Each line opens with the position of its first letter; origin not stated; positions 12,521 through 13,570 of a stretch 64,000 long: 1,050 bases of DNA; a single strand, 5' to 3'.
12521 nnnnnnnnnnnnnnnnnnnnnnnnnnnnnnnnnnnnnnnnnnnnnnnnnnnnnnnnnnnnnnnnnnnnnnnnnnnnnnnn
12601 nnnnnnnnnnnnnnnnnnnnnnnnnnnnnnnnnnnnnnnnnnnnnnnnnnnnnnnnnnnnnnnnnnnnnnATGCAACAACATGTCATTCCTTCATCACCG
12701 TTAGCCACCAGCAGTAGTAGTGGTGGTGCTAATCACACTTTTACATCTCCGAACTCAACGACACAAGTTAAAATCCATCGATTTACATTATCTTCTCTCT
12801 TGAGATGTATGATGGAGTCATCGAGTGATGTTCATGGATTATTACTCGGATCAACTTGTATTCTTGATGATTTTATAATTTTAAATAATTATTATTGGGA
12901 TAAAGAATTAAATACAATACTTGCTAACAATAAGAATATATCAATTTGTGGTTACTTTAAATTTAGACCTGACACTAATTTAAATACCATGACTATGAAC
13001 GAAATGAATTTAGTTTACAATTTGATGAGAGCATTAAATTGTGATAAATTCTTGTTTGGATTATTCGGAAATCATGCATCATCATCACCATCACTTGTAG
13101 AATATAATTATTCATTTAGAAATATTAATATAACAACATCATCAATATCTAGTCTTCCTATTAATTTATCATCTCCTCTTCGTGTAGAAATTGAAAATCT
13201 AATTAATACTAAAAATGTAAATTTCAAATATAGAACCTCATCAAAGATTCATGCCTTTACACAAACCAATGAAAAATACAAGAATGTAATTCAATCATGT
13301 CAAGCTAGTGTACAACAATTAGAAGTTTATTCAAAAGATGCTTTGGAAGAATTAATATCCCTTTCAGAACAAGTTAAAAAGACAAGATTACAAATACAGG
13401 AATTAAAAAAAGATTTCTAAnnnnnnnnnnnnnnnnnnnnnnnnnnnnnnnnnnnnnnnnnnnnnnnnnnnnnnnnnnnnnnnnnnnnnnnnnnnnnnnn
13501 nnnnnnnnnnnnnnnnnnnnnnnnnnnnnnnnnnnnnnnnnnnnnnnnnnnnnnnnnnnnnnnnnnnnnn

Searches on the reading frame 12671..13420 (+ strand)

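Call 54: search_protein_families(library=pfam, proteins=[window:12671-13420:+], max_evalue=0.01)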
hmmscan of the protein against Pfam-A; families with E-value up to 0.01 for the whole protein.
window:12671-13420:+ (249 aa): 1 family
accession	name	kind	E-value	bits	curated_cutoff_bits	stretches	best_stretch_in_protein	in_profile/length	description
PF21125.3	MPN_2A_DUB_like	-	2.2e-06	27.9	27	1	78-166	75-168/171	BRCA1-A complex subunit Abraxas 1 MPN domain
